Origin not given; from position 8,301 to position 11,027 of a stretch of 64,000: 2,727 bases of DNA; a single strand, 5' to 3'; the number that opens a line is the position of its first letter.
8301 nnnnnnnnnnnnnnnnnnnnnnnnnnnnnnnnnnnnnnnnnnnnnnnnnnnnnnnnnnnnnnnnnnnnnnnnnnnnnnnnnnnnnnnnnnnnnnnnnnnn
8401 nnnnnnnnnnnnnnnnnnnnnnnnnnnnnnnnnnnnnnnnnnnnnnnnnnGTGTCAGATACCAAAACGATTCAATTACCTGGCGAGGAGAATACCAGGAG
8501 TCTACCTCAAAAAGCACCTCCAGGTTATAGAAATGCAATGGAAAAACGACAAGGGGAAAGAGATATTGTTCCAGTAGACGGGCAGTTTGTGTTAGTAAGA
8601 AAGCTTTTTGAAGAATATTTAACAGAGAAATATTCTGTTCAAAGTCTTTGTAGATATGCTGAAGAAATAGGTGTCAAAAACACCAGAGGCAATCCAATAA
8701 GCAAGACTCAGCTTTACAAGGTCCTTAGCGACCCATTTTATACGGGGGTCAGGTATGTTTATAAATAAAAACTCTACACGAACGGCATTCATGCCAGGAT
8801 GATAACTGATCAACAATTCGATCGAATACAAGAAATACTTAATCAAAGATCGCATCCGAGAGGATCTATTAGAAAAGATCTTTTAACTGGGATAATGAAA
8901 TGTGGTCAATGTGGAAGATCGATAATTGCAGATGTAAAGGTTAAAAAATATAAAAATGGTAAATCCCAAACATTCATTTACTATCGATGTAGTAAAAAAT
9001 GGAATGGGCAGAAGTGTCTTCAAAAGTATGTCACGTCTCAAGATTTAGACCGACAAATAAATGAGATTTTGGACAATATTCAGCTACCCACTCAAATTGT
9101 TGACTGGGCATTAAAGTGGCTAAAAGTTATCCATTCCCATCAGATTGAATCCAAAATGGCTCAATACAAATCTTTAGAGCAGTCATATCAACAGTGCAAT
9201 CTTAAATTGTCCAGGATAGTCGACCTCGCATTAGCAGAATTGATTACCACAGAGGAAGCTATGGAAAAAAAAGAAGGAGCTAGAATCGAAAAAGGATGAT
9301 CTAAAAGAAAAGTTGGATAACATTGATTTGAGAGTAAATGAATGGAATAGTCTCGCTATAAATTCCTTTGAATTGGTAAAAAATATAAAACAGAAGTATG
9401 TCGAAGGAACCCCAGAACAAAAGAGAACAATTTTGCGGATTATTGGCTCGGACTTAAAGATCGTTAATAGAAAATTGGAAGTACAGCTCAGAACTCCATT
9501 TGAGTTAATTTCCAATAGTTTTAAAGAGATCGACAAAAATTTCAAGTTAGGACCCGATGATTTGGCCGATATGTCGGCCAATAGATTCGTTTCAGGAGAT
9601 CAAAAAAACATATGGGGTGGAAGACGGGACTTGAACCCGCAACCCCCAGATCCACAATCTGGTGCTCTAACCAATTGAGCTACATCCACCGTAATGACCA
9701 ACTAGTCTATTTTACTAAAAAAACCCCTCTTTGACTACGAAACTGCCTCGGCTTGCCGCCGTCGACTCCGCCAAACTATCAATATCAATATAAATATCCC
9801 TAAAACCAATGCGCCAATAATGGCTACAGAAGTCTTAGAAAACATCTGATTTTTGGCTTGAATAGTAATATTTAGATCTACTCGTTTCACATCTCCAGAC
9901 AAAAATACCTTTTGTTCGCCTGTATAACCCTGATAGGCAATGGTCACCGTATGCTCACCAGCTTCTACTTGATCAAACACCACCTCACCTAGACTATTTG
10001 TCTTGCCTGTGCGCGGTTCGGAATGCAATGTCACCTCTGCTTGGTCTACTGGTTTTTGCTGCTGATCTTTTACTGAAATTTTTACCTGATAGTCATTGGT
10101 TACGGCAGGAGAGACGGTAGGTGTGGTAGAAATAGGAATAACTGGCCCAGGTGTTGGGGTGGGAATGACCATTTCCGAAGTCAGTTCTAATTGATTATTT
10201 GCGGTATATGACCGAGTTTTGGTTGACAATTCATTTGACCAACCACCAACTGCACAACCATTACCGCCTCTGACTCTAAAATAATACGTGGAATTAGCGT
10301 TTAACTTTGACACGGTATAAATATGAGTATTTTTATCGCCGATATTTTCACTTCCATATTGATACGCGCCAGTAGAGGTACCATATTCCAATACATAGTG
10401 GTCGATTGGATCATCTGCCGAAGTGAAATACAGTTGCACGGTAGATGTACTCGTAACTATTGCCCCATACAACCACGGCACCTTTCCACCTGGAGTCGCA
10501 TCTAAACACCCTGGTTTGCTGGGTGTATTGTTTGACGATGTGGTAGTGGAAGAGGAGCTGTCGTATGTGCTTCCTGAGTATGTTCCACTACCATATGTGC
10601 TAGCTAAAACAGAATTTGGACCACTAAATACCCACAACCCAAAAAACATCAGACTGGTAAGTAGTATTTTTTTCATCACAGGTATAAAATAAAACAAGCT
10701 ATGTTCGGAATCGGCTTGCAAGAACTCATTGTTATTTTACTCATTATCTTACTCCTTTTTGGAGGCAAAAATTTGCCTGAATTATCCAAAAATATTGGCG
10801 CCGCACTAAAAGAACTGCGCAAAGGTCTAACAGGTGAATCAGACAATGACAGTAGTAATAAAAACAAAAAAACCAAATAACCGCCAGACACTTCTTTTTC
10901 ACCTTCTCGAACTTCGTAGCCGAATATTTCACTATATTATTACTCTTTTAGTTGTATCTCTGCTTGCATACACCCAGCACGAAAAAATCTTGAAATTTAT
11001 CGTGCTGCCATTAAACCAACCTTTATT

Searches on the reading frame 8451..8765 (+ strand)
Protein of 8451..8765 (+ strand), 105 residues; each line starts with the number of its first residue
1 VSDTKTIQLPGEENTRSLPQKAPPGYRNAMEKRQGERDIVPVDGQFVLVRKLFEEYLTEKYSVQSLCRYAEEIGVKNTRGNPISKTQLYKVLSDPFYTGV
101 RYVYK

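Call 64: search_protein_families(library=pfam, proteins=[window:8451-8765:+], max_evalue=0.01)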
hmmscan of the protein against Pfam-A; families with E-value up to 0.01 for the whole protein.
window:8451-8765:+ (105 aa): 1 family
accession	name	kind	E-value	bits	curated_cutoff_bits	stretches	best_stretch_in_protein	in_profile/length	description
PF07508.19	Recombinase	-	6.1e-10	39.7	21.1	1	48-103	6-60/102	Recombinase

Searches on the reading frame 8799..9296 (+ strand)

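Call 64: search_protein_families(library=pfam, proteins=[window:8799-9296:+], max_evalue=0.01)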
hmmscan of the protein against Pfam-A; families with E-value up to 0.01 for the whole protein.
window:8799-9296:+ (166 aa): 2 families
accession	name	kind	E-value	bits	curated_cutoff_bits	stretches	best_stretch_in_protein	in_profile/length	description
PF13408.12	Zn_ribbon_recom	-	6.1e-12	46.2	25.3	1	28-87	1-53/58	Recombinase zinc beta ribbon domain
PF04500.22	FLYWCH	-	0.0075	16.9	23.6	0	52-86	20-53/62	FLYWCH zinc finger domain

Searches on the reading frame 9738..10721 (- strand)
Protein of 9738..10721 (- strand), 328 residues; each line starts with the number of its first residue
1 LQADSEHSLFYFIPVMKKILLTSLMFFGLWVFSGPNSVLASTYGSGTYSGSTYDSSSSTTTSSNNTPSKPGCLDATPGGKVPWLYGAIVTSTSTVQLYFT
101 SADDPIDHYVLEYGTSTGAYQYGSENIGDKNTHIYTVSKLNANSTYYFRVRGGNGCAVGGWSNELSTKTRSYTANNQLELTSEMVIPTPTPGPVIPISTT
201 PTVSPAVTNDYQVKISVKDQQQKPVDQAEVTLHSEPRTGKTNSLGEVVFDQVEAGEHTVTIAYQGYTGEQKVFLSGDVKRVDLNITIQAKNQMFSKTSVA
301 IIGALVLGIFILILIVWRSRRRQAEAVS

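Call 6: search_protein_families(library=pfam, proteins=[window:9738-10721:-], max_evalue=0.1)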
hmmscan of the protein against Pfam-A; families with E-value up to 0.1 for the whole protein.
window:9738-10721:- (328 aa): 12 families
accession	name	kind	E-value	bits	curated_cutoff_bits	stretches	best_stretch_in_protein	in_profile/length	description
PF13620.12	CarboxypepD_reg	-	3.1e-09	37.5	32.3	1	213-283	2-79/82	Carboxypeptidase regulatory-like domain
PF00041.27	fn3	-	1.3e-07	32.2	25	1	89-167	11-83/84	Fibronectin type III domain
PF13715.12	CarbopepD_reg_2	-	5.1e-06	26.9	32.2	1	217-293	5-82/88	CarboxypepD_reg-like domain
PF16656.11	Pur_ac_phosph_N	-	1.4e-05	26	30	1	93-169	13-93/93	Purple acid Phosphatase, N-terminal domain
PF12985.13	DUF3869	-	0.0078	16.8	24.5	1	222-274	19-68/85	Domain of unknown function (DUF3869)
PF24025.1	Ig_DR_A0283-like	-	0.0094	16.7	27.1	1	212-262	8-63/102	DR_A0283-like, Ig-like domain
PF02369.22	Big_1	-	0.013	16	34.9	1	211-267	19-84/93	Bacterial Ig-like domain (group 1)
PF05688.17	BIg21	-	0.02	15.9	27.4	1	212-270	5-69/109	Bacterial Immunoglobulin-like 21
PF15179.11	Myc_target_1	-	0.04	14.3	31.1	1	299-324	27-52/193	Myc target protein 1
PF25184.1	YxzE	-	0.046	15.2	40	0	16-66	1-48/65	YxzE-like putative bacteriocin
PF17802.7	SpaA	-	0.073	13.7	23.1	0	213-271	3-70/91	Prealbumin-like fold domain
PF10794.15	DUF2606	-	0.099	12.8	25.4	0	212-270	47-117/134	Protein of unknown function (DUF2606)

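Call 7: search_protein_families(library=ncbifam, proteins=[window:9738-10721:-], max_evalue=0.1)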
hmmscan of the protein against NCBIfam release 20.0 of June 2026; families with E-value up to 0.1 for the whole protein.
window:9738-10721:- (328 aa): 2 families
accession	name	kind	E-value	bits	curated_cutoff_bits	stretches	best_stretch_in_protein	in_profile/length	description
TIGR04134.1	lipo_with_rSAM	hypoth_equivalog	0.00069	19.7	39.8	1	209-264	38-105/150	radical SAM-associated putative lipoprotein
NF053819.1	EF0750_LPXTG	subfamily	0.053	14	47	1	16-68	1-60/105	EF2685/EF0750 family sortase-dependent surface protein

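Call 34: search_protein_families(library=phrogs, proteins=[window:9738-10721:-], max_evalue=0.01)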
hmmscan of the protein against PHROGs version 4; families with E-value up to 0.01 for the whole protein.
window:9738-10721:- (328 aa): 1 family
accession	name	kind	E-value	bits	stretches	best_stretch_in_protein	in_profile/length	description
phrog_6977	-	tail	0.0001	22.9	1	105-171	182-244/284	minor tail protein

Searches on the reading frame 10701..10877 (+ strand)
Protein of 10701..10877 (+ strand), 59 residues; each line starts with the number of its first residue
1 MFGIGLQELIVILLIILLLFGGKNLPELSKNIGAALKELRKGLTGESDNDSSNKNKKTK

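Call 6: search_protein_families(library=pfam, proteins=[window:10701-10877:+], max_evalue=0.1)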
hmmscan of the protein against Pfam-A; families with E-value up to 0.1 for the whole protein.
window:10701-10877:+ (59 aa): 1 family
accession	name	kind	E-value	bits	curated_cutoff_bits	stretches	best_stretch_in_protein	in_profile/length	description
PF02416.21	TatA_B_E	-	1.8e-14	53.2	21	1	4-54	1-51/53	mttA/Hcf106 family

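Call 7: search_protein_families(library=ncbifam, proteins=[window:10701-10877:+], max_evalue=0.1)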
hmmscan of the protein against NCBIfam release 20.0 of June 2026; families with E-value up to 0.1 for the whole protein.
window:10701-10877:+ (59 aa): 23 families
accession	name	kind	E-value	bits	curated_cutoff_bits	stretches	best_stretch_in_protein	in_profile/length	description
TIGR01411.1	tatAE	subfamily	2.3e-15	55.9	53.9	1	3-48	1-46/47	twin-arginine translocase TatA/TatE family subunit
NF011430.0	PRK14861.1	subfamily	4.5e-14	51.7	62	1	2-58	3-59/61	twin arginine translocase protein A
NF011429.0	PRK14857.1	equivalog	9.8e-13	48.3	77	1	1-42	3-44/91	TatA/E family twin arginine-targeting protein translocase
NF002377.0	PRK01371.1-4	equivalog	2e-09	37.8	96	1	1-49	1-48/119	sec-independent translocase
NF003393.0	PRK04561.1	equivalog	3.7e-09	36.3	104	1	6-49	6-48/75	twin arginine translocase protein A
NF047942.1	TatA_Rickett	exception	8.3e-09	35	90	1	3-44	2-43/45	twin-arginine translocase TatA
NF003396.0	PRK04598.1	equivalog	1e-08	35.5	121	1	1-55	1-55/81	Sec-independent protein translocase subunit TatA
NF002500.0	PRK01833.1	equivalog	1e-08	35.4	115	1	1-55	1-55/74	Sec-independent protein translocase subunit TatA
NF002813.0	PRK02958.1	equivalog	1.8e-08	34.4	83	1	3-56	3-56/73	Sec-independent protein translocase subunit TatA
NF002402.0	PRK01470.1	equivalog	2e-08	33.7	71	1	3-53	2-49/53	twin arginine translocase protein A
NF002448.0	PRK01614.1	equivalog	3.8e-08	33.5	83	1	1-53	1-53/85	Sec-independent protein translocase subunit TatA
NF002922.0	PRK03554.1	equivalog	1.4e-07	32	125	1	1-51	1-48/89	Sec-independent protein translocase subunit TatA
NF001681.0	PRK00442.1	equivalog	2.4e-07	31.4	102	1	8-54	8-54/92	twin-arginine translocase TatA/TatE family subunit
NF002960.0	PRK03625.1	equivalog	4.6e-07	30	92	1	1-54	1-51/67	twin-arginine translocase subunit TatE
NF047941.1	TatB_Rickett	equivalog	4.7e-07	29.9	75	1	1-39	1-39/84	Sec-independent protein translocase subunit TatB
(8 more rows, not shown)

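Call 34: search_protein_families(library=phrogs, proteins=[L009:3284-3787:+], max_evalue=0.01)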
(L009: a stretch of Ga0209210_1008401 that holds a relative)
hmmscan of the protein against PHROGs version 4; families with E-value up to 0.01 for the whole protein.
L009:3284-3787:+ (168 aa): 18 families
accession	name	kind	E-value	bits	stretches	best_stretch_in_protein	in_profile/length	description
phrog_4757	-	unknown function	4e-10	40.4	1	28-152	218-342/359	-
phrog_9017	-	tail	1.9e-09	39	1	54-164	45-154/159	tail fiber protein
phrog_910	-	tail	5.6e-09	36.7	1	32-75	49-92/497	tail collar fiber protein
phrog_4849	-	tail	1.7e-07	31.2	1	27-72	132-178/788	tail protein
phrog_17623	-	tail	3.2e-07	29.8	1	31-91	139-199/1114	tail collar fiber protein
phrog_30320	-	unknown function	1.8e-06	28.2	1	29-70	85-126/452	-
phrog_15547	-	unknown function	2.5e-06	28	1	31-107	137-213/373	-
phrog_24774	-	unknown function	2.8e-06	28.4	1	81-166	172-254/258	-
phrog_972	-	tail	5.7e-06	25.3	1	33-67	642-676/1246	tail fiber protein proximal subunit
phrog_4549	-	tail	1.4e-05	24.4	1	44-156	743-856/869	tail fiber protein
phrog_35342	-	tail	2.6e-05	24.1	1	30-130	314-414/469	tail fiber protein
phrog_19976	-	tail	4.5e-05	24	1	6-156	97-242/256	tail assembly protein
phrog_31840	-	unknown function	4.8e-05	22.1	1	41-158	1198-1309/1321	-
phrog_7760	-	tail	9.3e-05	23.4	1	77-164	126-218/223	tail fiber protein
phrog_8443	-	tail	0.00076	19.4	1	28-67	134-173/636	tail fiber protein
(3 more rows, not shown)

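Call 73: search_protein_families(library=ncbifam, proteins=[L017:4437-4682:-, L010:461-790:+, L015:3713-4024:+, L065:4469-4705:-, L013:3784-4716:-, L019:348-1493:-], max_evalue=0.01)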
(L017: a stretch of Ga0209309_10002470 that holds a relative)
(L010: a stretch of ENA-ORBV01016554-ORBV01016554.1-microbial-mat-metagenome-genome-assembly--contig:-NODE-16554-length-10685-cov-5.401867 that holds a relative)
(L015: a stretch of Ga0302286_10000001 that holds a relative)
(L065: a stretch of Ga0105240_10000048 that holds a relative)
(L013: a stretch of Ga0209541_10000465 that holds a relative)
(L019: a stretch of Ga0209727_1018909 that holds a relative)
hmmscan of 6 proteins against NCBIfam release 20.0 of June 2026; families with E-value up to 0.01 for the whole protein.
L017:4437-4682:- (82 aa): 2 families
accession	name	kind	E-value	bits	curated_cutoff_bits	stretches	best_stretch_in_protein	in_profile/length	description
TIGR03773.1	anch_rpt_wall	hypoth_equivalog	8.1e-05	21.7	190.3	1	19-78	458-514/516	TIGR03773 family transporter-associated surface protein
NF058583.1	LAXTG_small_WW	exception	0.0004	20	65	1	42-80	12-50/54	LAXTG motif-containing small protein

L010:461-790:+ (110 aa): 1 family
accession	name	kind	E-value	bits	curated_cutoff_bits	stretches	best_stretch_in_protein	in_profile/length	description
NF050160.1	CbxlyestCULP6MYC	equivalog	0.0084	15.3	570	0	41-103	7-68/329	carboxylesterase Culp6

L015:3713-4024:+ (104 aa): 0 families

L065:4469-4705:- (79 aa): 1 family
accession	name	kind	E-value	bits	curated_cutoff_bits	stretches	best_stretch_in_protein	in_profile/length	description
NF058583.1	LAXTG_small_WW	exception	0.0018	17.9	65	1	33-73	12-52/54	LAXTG motif-containing small protein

L013:3784-4716:- (311 aa): 0 families

L019:348-1493:- (382 aa): 6 families
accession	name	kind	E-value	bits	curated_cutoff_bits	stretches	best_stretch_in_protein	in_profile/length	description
NF008399.0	PRK11198.1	equivalog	8.8e-10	39.2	134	1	194-228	94-128/149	peptidoglycan-binding protein LysM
NF040883.1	amid_act_ActS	equivalog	0.00022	20.6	375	1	188-261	26-91/242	amidase activator ActS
NF010723.1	PRK14125.1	equivalog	0.0023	17.8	60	1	190-213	27-50/87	cell division suppressor protein YneA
NF008123.1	PRK10871.1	equivalog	0.0026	17.2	311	1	194-301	103-200/365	murein hydrolase activator NlpD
NF008050.0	PRK10783.1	equivalog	0.0026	16.2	508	1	189-260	337-399/457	murein transglycosylase D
TIGR04134.1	lipo_with_rSAM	hypoth_equivalog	0.005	16.9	39.8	1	267-326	40-111/150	radical SAM-associated putative lipoprotein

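Call 76: search_protein_families(library=pfam, proteins=[L010:2160-2774:-, L015:4005-4655:-, L017:4437-4682:-, L010:461-790:+], max_evalue=0.01)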
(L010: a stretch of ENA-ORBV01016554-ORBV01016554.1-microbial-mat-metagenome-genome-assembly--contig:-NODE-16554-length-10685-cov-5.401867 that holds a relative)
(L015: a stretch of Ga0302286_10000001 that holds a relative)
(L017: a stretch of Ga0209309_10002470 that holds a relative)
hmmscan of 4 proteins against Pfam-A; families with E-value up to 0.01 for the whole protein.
L010:2160-2774:- (205 aa): 1 family
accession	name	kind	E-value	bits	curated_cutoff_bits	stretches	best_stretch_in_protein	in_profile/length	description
PF04203.18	Sortase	-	2e-25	89.4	26.6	1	76-199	1-124/125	Sortase domain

L015:4005-4655:- (217 aa): 1 family
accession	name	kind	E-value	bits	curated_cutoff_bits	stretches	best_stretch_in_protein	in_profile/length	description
PF04203.18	Sortase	-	1.3e-18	67.4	26.6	1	96-213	16-123/125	Sortase domain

L017:4437-4682:- (82 aa): 0 families

L010:461-790:+ (110 aa): 1 family
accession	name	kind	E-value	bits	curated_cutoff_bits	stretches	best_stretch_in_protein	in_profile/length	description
PF19762.4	DUF6249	-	0.0035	17.7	33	1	45-92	4-50/104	Domain of unknown function (DUF6249)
